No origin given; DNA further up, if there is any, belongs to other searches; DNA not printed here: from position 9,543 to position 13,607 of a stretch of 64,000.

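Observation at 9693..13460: A single secreted 1255-aa protein fuses an AA10 LPMO to a GH9-CBM3c endoglucanase through two CBM2s and a Calx-beta module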

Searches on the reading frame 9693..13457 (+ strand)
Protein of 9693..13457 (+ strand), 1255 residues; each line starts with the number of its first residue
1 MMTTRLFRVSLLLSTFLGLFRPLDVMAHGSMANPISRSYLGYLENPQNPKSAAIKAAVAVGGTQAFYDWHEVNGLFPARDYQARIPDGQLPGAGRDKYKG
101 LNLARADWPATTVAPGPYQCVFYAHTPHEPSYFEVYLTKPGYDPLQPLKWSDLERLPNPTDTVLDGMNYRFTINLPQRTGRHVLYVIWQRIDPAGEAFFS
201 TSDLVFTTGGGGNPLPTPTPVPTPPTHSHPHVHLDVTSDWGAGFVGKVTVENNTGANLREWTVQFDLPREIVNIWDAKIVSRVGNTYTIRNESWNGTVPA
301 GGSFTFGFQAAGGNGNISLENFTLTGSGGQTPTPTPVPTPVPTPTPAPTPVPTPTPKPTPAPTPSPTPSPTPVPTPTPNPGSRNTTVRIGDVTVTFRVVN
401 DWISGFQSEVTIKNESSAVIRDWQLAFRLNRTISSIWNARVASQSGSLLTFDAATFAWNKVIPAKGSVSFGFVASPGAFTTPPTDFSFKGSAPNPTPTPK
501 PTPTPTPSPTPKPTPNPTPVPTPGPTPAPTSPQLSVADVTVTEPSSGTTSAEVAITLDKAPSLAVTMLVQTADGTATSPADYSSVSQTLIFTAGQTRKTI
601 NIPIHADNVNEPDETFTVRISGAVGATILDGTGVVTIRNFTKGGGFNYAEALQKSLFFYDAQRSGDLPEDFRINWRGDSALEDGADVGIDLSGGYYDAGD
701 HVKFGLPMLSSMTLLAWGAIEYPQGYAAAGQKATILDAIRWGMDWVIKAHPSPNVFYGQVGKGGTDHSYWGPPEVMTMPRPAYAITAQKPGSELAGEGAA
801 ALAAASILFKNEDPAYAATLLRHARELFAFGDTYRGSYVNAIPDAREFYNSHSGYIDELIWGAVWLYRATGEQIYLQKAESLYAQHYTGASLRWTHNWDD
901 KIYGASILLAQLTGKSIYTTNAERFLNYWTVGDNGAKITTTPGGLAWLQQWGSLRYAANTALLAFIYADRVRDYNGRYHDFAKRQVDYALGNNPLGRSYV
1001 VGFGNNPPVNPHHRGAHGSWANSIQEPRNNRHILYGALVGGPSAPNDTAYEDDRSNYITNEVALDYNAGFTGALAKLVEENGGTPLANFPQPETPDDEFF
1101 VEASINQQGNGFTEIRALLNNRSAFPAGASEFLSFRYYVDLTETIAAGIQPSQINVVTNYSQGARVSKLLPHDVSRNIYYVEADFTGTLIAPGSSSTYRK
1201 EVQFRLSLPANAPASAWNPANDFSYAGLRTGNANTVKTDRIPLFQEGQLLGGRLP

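Call 3: search_protein_families(library=pfam, proteins=[window:9693-13457:+], max_evalue=0.1)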
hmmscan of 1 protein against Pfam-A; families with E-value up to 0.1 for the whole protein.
window:9693-13457:+ (1255 aa): 8 families
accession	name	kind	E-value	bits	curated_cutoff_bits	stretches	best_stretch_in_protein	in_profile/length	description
PF00759.25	Glyco_hydro_9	-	4.9e-163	544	27.7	1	648-1074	1-444/444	Glycosyl hydrolase family 9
PF03067.21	LPMO_10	-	1.4e-43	150.1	23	1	28-204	1-183/183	Lytic polysaccharide mono-oxygenase, cellulose-degrading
PF00553.25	CBM_2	-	3.8e-43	146.4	24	2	232-327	3-99/101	Cellulose binding domain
PF03160.20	Calx-beta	-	5.8e-16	59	27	1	536-622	12-96/119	Calx-beta domain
PF09478.16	CBM49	-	4.8e-10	40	23.4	2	396-474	5-79/80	Carbohydrate binding domain CBM49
PF00942.24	CBM_3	-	9.1e-10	39.3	22.4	1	1101-1182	1-82/83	Cellulose binding domain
PF05887.16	Trypan_PARP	-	9.7e-06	26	100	2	330-382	57-113/134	Procyclic acidic repetitive protein (PARP)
PF25079.1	COB_C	-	0.0006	20.3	27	0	391-436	77-122/209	COBRA family C-terminal domain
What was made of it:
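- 11289..11606 (+): Calx-beta module, residues 533-638, joined to GH9 by a 7-residue hinge (FTKGGG, 639-645). Pfam Calx-beta 5.8e-16 (call 3).
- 11628..12938 (+): GH9 catalytic domain, residues 646-1082; catalytic D697, D700 and E1061. Pfam 4.9e-163 (call 3).
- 12960..13460 (+): CBM3c, residues 1090-1255, docked on GH9, followed by the stop codon. Pfam CBM_3 (call 3).
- On AA10 lytic polysaccharide monooxygenase: PF03067 E 1.4e-43, full profile 1-183 (call 3).
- On GH9 theme B (processive endoglucanase, GH9-CBM3c): PF00759 E 4.9e-163 (call 3).
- On Calx-beta domain: 59 bits against a cut-off of 27 (call 3).
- On CBM2: E 3.8e-43, two stretches (call 3).
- Checked: Pfam hits, all above the curated cut-offs (call 3): LPMO_10 at residues 28-204 (E 1.4e-43); CBM_2 twice (best stretch 232-327; the second, about 388-489, also hits CBM49); Calx-beta 536-622 (E 5.8e-16, 59 bits against a cut-off of 27); Glyco_hydro_9 648-1074 (E 4.9e-163); CBM_3 1101-1182 (E 9e-10).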

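Call 4: search_protein_families(library=ncbifam, proteins=[window:9693-13457:+], max_evalue=0.1)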
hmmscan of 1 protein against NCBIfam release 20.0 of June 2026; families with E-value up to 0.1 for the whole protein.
window:9693-13457:+ (1255 aa): 8 families
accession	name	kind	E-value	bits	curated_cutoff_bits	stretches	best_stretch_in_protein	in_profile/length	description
NF041611.1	exoglucan_CbhB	equivalog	4.7e-17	61.3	1950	2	236-328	900-993/997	exoglucanase CbhB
NF009690.0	PRK13211.1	equivalog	5.6e-15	55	481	1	24-211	20-198/477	N-acetylglucosamine-binding protein GbpA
NF049990.1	CellobisidaseCelK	equivalog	2.1e-09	36.2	1700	1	950-1109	674-836/889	cellulose 1,4-beta-cellobiosidase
NF037973.1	metallo_SslE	exception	3.5e-09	34.6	3000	2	311-377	26-91/1519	lipoprotein metalloprotease SslE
TIGR00845.1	caca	equivalog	7.1e-07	27.4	679.85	1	564-622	427-485/921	sodium/calcium exchanger 1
NF008084.0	PRK10819.1-5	equivalog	6.7e-06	26.2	315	2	332-383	59-111/249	TonB system transport protein TonB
TIGR04526.1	predic_Ig_block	subfamily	0.00035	19.6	150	1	334-384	84-136/693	putative immunoglobulin-blocking virulence protein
NF038115.1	SVAGG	subfamily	0.00041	19.5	150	1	533-618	267-352/407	SVAGG family GlyGly-CTERM protein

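Call 5: find_homologous_proteins(query=window:9693-13457:+, max_evalue=1e-20)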
Query window:9693-13457:+ (1255 aa): 149 proteins with E <= 1e-20 among 8000 candidates; the best 120 are listed.
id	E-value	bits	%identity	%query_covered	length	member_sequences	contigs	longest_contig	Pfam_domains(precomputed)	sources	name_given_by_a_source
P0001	0.0e+0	2907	100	100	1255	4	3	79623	PF00553.26,PF00942.26,PF00759.26,PF03067.22,PF03160.21,PF05887.17,PF09478.17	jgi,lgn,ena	-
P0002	0.0e+0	1990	68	100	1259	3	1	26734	PF00553.26,PF00942.26,PF00759.26,PF03067.22,PF03160.21,PF09478.17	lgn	-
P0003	0.0e+0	1898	67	98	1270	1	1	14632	PF00553.26,PF00942.26,PF00759.26,PF03067.22,PF03160.21,PF09478.17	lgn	-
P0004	0.0e+0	1797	49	25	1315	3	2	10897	PF00553.26,PF00942.26,PF00759.26,PF03067.22,PF03160.21,PF09478.17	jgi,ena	-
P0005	0.0e+0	1797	64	70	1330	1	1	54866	PF00553.26,PF00942.26,PF00759.26,PF03067.22,PF03160.21,PF09478.17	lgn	-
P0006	0.0e+0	1785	60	98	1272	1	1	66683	PF00553.26,PF00942.26,PF00759.26,PF03067.22,PF03160.21,PF09478.17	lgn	-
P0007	0.0e+0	1764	58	100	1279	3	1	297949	PF00553.26,PF00942.26,PF00759.26,PF03067.22,PF03160.21,PF09478.17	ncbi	-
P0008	0.0e+0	1763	60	82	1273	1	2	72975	PF00553.26,PF00942.26,PF00759.26,PF03067.22,PF03160.21,PF09478.17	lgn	-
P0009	0.0e+0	1738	61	69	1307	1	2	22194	PF00553.26,PF00942.26,PF00759.26,PF03067.22,PF03160.21,PF09478.17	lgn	-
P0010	0.0e+0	1735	55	99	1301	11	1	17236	PF00553.26,PF00942.26,PF00759.26,PF03067.22,PF03160.21,PF09478.17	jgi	-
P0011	0.0e+0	1724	55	100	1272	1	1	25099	PF00553.26,PF00942.26,PF00759.26,PF03067.22,PF03160.21,PF09478.17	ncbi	-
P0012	0.0e+0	1687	59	70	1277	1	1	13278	PF00553.26,PF00942.26,PF00759.26,PF03067.22,PF03160.21,PF09478.17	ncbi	ncbi:MAG: glycoside hydrolase family 9 protein [Terrimicrobiaceae bacterium]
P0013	0.0e+0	1524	57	87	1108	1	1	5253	PF00553.26,PF00759.26,PF03067.22,PF03160.21,PF09478.17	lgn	-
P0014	0.0e+0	1496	53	86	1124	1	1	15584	PF00553.26,PF00759.26,PF03067.22,PF03160.21,PF09478.17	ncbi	ncbi:MAG: glycoside hydrolase family 9 protein [Chthoniobacterales bacterium]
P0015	0.0e+0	1443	60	56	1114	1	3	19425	PF00553.26,PF00759.26,PF03067.22,PF03160.21,PF09478.17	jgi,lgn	-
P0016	0.0e+0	1438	62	70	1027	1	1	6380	PF00553.26,PF00942.26,PF00759.26,PF03160.21,PF05887.17,PF09478.17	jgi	jgi:outer membrane biosynthesis protein TonB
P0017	0.0e+0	1432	58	57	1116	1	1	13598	PF00553.26,PF25079.2,PF00759.26,PF03067.22,PF03160.21,PF05887.17,PF09478.17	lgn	-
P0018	0.0e+0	1415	79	49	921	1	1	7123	PF00553.26,PF00942.26,PF00759.26,PF09478.17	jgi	jgi:hypothetical protein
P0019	0.0e+0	1412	54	87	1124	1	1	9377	PF00553.26,PF00759.26,PF03067.22,PF03160.21,PF09478.17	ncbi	ncbi:MAG: glycoside hydrolase family 9 protein [Chthoniobacterales bacterium]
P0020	0.0e+0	1356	51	85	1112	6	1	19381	PF00553.26,PF00759.26,PF03067.22,PF03160.21,PF09478.17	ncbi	-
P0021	0.0e+0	1354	52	87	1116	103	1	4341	PF00553.26,PF00759.26,PF03067.22,PF03160.21,PF09478.17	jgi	-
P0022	0.0e+0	1349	54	85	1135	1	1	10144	PF00553.26,PF00759.26,PF03067.22,PF03160.21,PF09478.17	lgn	-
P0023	0.0e+0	1285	64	69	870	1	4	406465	PF00553.26,PF00942.26,PF00759.26,PF03160.21,PF09478.17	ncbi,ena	-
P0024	0.0e+0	1226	76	49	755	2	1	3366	PF00553.26,PF00942.26,PF00759.26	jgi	-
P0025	0.0e+0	1208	53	60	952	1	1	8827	PF00553.26,PF00759.26,PF03067.22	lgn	-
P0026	0.0e+0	1182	61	46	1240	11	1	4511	PF00553.26,PF00759.26,PF03067.22,PF03160.21,PF08787.19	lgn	-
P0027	0.0e+0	1120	65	36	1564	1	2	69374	PF00553.26,PF00759.26,PF03067.22,PF00704.35,PF09478.17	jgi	-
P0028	0.0e+0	1102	69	49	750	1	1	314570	PF00553.26,PF00942.26,PF00759.26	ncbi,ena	-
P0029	0.0e+0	1097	63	49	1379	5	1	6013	PF00553.26,PF00150.25,PF00942.26,PF00759.26,PF09478.17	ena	-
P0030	0.0e+0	1078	62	49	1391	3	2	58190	PF00553.26,PF00150.25,PF00942.26,PF00759.26,PF09478.17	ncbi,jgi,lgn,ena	jgi:aryl-phospho-beta-D-glucosidase BglC (GH1 family)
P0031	0.0e+0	1072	65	49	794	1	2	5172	PF00553.26,PF00942.26,PF00759.26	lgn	-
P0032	0.0e+0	1070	64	49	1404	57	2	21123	PF00553.26,PF00150.25,PF00942.26,PF00759.26,PF09478.17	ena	-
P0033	0.0e+0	1067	56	49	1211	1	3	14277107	PF00553.26,PF00942.26,PF00759.26,PF03067.22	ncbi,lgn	ncbi:MAG: glycoside hydrolase family 9 protein [Caldilineaceae bacterium]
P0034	0.0e+0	1067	57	38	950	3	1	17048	PF00553.26,PF00759.26,PF03067.22,PF03160.21,PF09478.17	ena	-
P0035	0.0e+0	1059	61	49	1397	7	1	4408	PF00553.26,PF00150.25,PF00942.26,PF00759.26,PF09478.17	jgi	-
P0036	6.0e-296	1003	59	56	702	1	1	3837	PF00553.26,PF00759.26,PF03160.21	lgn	-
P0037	1.9e-284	965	63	49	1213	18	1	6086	PF00553.26,PF00150.25,PF00942.26,PF00759.26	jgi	jgi:hypothetical protein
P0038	4.9e-259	881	49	69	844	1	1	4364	PF00553.26,PF03173.20,PF00759.26,PF03160.21,PF09478.17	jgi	jgi:hypothetical protein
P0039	7.7e-232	791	57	45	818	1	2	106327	PF00553.26,PF00759.26,PF03160.21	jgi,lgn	jgi:hypothetical protein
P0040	3.5e-231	789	57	47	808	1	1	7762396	PF00553.26,PF00942.26,PF00759.26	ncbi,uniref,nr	ncbi:glycoside hydrolase family 9 protein [Streptomyces cyaneogriseus]|uniref:glycoside hydrolase fa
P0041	7.4e-223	761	56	49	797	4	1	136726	PF00553.26,PF00942.26,PF00759.26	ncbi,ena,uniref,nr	ncbi:glycoside hydrolase family 9 protein [Streptomyces sp.]|uniref:glycoside hydrolase family 9 pro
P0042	2.3e-222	759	54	51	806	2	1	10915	PF00553.26,PF00942.26,PF00759.26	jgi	jgi:endoglucanase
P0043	7.7e-220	751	57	47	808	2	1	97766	PF00553.26,PF00942.26,PF00759.26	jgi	jgi:endoglucanase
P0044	4.2e-212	725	55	48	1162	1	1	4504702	PF00553.26,PF00942.26,PF00759.26,PF11008.15,PF24421.2,PF00041.28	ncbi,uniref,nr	ncbi:glycoside hydrolase family 9 protein [Cellulomonas sp. S1-8]|uniref:glycoside hydrolase family 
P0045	2.3e-211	723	50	55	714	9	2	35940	PF00553.26,PF00759.26,PF03160.21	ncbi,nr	ncbi:MAG: hypothetical protein HC879_02005 [Leptolyngbyaceae cyanobacterium SL_5_9]|nr:hypothetical 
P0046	2.6e-205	703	50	48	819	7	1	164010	PF00553.26,PF00942.26,PF00759.26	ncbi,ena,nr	ncbi:MAG TPA: glycoside hydrolase family 9 protein [Ktedonobacteraceae bacterium]|nr:glycoside hydro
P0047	5.7e-182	626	51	37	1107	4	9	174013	PF00553.26,PF25079.2,PF03067.22,PF00704.35,PF09478.17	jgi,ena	-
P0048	3.0e-146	507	48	35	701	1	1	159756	PF00553.26,PF00759.26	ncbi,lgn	-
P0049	2.3e-145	504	52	36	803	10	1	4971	PF00553.26,PF08548.18,PF00759.26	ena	-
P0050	2.9e-143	497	45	48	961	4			PF00942.26,PF00759.26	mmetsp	mmetsp:Transcript_12662/g.31956 ORF Transcript_12662/g.31956 Transcript_12662/m.31956 type:complete 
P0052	2.3e-140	488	51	36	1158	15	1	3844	PF00553.26,PF00759.26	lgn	-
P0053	2.4e-138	481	47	25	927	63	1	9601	PF00553.26,PF03067.22,PF00704.35,PF09478.17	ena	-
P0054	7.0e-136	473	50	35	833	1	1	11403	PF00553.26,PF00759.26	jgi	jgi:endoglucanase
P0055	1.7e-133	465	51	36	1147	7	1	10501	PF00553.26,PF00759.26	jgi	jgi:endoglucanase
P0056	1.1e-128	449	48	24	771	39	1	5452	PF00553.26,PF03067.22,PF00704.35,PF09478.17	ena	-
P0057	1.1e-126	442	41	37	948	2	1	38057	PF00553.26,PF03067.22,PF00704.35,PF09478.17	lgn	-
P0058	2.4e-124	435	41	39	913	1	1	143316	PF00553.26,PF03067.22,PF00704.35,PF09478.17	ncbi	-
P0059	3.3e-122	428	49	23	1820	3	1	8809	PF00553.26,PF00150.25,PF03067.22,PF25047.1,PF13540.13,PF05345.19,PF00704.35,PF25390.2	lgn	-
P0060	1.5e-121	425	50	23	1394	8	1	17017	PF00553.26,PF00150.25,PF03067.22,PF25047.1,PF13540.13,PF05345.19,PF25390.2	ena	-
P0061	6.9e-120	420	48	22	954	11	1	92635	PF00553.26,PF03067.22,PF00704.35,PF09478.17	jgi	jgi:chitinase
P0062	1.5e-114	402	50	24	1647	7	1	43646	PF00553.26,PF00150.25,PF03067.22,PF05345.19,PF00704.35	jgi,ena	jgi:endoglucanase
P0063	1.4e-112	396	40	37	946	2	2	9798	PF00553.26,PF03067.22,PF00704.35,PF09478.17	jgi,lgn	-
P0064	3.5e-112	394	40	38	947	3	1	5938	PF00553.26,PF03067.22,PF00704.35,PF09478.17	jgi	jgi:chitinase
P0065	4.5e-112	394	46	24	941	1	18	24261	PF00553.26,PF03067.22,PF00704.35,PF09478.17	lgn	-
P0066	2.1e-111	392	47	25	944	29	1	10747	PF00553.26,PF03067.22,PF00704.35,PF09478.17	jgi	jgi:GH18 family chitinase/predicted carbohydrate-binding protein with CBM5 and CBM33 domain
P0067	8.9e-111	390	42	37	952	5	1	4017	PF00553.26,PF03067.22,PF00704.35,PF09478.17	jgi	jgi:GH18 family chitinase/predicted carbohydrate-binding protein with CBM5 and CBM33 domain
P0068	1.6e-107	379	39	41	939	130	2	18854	PF00553.26,PF03067.22,PF00704.35,PF09478.17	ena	-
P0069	2.3e-104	368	39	38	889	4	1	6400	PF00553.26,PF03067.22,PF00704.35,PF09478.17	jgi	-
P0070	9.0e-96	340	48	25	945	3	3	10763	PF00553.26,PF03067.22,PF00704.35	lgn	-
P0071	4.7e-90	321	58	16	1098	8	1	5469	PF00553.26,PF03067.22,PF05345.19,PF00704.35,PF09478.17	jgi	jgi:chitinase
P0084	1.2e-65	240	33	26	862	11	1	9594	PF00553.26,PF00150.25,PF03067.22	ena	-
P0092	2.1e-54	203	48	16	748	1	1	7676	PF02839.20,PF03067.22,PF00704.35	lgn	-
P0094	1.3e-53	200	49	16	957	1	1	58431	PF03067.22,PF00704.35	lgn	-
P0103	8.2e-48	181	51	15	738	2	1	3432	PF02839.20,PF03067.22,PF00704.35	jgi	jgi:chitinase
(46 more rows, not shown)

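Call 6: list_cluster_members(proteins=[window:9693-13457:+])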
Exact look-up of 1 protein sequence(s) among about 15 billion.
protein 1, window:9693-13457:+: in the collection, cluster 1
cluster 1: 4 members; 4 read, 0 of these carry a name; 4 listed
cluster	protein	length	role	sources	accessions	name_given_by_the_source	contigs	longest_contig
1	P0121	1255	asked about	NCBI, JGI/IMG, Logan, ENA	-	-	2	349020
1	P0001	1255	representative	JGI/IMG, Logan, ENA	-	-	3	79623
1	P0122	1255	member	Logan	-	-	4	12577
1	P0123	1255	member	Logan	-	-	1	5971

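Call 26: find_encoding_contigs(protein=window:9693-13457:+, flank=10000, max_places=6)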
Protein window:9693-13457:+ (1255 aa): 4 contigs read that carry it; 1 place shown.
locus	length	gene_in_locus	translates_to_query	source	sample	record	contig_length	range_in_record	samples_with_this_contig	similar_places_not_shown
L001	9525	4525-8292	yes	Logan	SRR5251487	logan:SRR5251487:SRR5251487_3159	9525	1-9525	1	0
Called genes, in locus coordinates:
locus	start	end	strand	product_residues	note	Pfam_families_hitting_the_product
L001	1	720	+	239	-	?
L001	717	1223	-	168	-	PF03473:MOSC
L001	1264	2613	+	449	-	PF14587:Glyco_hydr_30_2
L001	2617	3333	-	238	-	PF00072:Response_reg, PF04397:LytTR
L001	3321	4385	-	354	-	PF06580:His_kinase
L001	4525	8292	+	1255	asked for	PF03067:LPMO_10, PF00553:CBM_2, PF05887:Trypan_PARP (faint), PF09478:CBM49 (faint), PF00553:CBM_2, PF03160:Calx-beta, PF00759:Glyco_hydro_9, PF00942:CBM_3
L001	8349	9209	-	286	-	PF00551:Formyl_trans_N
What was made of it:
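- Checked: The exact protein is on contigs of 349 kb, 79.6 kb, 12.6 kb, 9.5 kb and 6 kb from NCBI, JGI, ENA and Logan assemblies (calls 5, 6, 26).
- Contiguity: the identical protein is on several independent contigs (calls 6, 26). The identical 1255-aa protein is on at least 4 contigs from different assemblers, up to 349 kb (calls 5, 6, 26).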
